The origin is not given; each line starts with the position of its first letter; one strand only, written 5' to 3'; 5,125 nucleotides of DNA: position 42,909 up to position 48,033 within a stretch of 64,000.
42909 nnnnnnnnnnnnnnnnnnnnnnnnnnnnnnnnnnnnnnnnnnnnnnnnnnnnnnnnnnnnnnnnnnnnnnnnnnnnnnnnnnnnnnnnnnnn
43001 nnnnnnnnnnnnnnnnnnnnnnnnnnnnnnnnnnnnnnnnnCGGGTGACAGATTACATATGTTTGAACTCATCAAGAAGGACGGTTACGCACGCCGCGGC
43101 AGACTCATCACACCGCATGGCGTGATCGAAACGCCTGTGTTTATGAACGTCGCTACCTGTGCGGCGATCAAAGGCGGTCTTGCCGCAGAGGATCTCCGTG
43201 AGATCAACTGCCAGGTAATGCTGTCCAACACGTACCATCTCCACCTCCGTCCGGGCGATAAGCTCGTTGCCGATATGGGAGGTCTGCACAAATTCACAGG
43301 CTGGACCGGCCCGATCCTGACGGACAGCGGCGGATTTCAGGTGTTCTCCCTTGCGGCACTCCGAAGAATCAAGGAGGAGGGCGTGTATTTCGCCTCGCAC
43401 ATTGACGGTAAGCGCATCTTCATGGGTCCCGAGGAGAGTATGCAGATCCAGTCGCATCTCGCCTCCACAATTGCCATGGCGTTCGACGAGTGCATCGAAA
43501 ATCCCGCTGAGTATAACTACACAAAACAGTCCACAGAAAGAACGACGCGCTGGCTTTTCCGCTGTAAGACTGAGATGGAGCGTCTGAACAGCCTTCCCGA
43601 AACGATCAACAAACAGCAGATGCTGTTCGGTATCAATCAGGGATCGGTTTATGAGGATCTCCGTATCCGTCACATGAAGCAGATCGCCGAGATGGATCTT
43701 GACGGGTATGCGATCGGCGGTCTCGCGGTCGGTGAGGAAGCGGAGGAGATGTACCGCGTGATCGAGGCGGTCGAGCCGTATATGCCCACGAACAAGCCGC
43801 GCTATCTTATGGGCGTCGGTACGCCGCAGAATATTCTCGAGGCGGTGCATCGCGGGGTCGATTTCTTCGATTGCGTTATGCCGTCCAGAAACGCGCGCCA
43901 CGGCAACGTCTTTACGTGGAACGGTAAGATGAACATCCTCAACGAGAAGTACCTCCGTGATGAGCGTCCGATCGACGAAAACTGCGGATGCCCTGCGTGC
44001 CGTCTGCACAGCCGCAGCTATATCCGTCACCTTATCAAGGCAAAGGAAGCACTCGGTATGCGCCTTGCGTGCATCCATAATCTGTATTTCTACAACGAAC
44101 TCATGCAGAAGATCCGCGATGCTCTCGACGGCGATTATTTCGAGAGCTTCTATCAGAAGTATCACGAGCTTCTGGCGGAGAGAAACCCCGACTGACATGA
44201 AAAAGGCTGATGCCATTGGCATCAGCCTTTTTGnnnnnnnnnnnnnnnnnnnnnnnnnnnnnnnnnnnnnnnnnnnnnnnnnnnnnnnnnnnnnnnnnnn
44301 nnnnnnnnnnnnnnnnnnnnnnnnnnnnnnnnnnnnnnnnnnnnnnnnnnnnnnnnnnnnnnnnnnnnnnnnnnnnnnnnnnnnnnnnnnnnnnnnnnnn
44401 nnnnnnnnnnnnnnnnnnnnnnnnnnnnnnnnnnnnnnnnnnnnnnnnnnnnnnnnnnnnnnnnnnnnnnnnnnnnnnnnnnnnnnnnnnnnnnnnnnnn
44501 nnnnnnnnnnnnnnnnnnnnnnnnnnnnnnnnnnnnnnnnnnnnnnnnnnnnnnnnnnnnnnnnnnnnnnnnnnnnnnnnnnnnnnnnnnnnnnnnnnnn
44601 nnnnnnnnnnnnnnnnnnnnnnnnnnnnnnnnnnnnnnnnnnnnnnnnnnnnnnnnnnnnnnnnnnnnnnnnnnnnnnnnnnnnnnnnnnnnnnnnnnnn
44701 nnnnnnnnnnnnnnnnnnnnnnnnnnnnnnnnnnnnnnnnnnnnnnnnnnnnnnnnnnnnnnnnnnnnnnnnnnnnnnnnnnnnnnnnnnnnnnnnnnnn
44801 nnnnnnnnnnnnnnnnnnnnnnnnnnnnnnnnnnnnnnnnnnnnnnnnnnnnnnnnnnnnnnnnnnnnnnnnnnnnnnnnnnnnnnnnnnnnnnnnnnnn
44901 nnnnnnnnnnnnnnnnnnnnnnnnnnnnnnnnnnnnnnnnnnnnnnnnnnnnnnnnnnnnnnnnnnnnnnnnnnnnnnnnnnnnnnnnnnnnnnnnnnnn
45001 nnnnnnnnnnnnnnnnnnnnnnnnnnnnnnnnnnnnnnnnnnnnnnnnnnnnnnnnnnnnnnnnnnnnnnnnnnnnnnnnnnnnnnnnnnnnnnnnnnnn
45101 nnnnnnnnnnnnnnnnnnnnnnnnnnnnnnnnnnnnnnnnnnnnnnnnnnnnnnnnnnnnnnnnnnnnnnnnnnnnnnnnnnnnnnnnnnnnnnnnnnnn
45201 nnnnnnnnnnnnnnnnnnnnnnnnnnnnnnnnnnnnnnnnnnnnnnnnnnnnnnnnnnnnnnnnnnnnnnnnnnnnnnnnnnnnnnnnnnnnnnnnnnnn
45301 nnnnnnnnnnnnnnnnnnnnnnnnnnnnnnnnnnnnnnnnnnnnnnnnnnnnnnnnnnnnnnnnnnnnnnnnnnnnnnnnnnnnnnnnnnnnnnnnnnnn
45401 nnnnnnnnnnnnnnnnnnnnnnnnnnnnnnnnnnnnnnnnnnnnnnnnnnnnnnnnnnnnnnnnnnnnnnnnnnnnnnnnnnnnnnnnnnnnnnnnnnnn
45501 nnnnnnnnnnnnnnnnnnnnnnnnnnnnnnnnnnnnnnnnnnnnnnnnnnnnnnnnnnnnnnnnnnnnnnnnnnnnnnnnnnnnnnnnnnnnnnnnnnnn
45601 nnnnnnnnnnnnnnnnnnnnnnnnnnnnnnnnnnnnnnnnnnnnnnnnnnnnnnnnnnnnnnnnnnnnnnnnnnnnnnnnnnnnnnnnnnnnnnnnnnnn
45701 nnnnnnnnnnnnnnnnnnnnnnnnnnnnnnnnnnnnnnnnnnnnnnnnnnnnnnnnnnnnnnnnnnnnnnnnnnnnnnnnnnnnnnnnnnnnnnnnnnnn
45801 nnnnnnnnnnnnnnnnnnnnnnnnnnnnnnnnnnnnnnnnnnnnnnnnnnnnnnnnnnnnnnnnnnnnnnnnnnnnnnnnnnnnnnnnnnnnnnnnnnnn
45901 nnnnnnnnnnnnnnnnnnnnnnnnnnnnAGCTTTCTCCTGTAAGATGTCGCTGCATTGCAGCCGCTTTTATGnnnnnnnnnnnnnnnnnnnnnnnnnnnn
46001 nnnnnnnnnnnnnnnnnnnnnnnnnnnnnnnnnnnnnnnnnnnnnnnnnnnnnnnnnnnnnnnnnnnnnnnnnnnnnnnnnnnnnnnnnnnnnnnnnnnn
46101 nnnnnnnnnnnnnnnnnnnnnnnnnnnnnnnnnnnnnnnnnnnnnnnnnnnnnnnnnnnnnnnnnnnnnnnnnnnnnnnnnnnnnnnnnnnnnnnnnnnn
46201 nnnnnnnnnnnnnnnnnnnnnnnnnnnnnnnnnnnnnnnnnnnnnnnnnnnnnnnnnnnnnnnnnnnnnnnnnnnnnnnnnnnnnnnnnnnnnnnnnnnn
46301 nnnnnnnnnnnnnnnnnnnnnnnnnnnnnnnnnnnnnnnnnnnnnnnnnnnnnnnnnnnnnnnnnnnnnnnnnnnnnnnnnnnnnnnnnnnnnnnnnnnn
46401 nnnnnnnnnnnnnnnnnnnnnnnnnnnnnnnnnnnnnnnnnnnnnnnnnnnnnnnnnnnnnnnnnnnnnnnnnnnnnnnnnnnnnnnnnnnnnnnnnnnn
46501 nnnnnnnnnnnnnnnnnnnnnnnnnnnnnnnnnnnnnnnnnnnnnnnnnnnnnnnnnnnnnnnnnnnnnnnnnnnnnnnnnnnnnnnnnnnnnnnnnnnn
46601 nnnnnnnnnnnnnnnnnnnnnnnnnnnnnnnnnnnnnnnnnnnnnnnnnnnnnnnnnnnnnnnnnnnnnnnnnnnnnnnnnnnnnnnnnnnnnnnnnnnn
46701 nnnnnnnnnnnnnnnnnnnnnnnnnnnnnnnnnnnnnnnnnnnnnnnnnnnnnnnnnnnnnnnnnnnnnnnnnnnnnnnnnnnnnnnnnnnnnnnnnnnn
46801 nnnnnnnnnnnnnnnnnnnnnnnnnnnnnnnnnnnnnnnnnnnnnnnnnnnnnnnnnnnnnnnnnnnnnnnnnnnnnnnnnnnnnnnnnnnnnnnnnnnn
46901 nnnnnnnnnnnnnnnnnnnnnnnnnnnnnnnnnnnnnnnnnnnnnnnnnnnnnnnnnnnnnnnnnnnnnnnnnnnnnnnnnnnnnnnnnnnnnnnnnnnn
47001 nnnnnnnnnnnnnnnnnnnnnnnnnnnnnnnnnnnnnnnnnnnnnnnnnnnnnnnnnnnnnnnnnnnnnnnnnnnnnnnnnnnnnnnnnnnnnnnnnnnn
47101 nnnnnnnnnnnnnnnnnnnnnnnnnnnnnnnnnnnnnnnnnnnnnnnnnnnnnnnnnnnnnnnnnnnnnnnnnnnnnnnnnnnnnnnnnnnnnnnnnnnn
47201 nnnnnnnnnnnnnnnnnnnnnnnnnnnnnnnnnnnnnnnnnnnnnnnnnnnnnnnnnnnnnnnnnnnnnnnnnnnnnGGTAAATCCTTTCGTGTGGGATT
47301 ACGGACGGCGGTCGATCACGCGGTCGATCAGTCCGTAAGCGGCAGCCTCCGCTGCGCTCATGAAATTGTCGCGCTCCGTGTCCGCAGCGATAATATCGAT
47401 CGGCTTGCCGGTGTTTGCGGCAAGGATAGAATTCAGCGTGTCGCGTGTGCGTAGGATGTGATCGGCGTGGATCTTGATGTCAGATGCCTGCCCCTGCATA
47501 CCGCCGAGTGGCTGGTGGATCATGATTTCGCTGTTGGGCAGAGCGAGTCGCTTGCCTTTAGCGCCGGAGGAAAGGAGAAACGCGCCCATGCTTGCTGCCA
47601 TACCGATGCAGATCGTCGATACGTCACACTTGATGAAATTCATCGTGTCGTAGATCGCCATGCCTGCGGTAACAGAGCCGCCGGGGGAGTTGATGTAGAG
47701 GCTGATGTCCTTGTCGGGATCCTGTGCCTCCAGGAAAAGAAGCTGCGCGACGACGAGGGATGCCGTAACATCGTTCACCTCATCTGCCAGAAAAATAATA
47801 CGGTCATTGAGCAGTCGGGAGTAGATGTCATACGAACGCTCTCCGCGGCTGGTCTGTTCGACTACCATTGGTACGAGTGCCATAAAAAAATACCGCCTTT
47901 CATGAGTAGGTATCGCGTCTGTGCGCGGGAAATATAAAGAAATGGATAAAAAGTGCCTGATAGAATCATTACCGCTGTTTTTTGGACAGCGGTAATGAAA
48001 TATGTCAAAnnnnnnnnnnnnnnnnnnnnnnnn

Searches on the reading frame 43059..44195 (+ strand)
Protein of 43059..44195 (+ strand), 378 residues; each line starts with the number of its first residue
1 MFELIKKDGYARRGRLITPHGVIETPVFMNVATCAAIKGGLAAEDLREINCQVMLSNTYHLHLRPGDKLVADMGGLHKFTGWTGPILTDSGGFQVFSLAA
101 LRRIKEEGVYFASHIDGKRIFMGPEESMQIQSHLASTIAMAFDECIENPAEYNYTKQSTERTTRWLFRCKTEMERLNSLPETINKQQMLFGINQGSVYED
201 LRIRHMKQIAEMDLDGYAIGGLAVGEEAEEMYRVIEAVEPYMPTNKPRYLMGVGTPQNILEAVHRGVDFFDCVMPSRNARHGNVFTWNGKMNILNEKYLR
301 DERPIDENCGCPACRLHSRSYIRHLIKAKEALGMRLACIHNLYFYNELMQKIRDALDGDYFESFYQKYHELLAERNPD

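Call 32: search_protein_families(library=pfam, proteins=[window:43059-44195:+], max_evalue=0.001)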
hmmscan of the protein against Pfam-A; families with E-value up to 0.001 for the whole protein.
window:43059-44195:+ (378 aa): 1 family
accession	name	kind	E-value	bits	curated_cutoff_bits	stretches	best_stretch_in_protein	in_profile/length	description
PF01702.25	TGT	-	1.2e-158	528.3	26.3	1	9-370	2-353/357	Queuine tRNA-ribosyltransferase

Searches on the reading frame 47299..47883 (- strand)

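Call 30: search_protein_families(library=pfam, proteins=[window:47299-47883:-], max_evalue=0.001)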
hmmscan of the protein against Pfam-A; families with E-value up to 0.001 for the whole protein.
window:47299-47883:- (194 aa): 1 family
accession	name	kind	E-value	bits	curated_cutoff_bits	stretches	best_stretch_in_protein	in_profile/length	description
PF00574.28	CLP_protease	-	1e-85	286.7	20.2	1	13-192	2-181/182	Clp protease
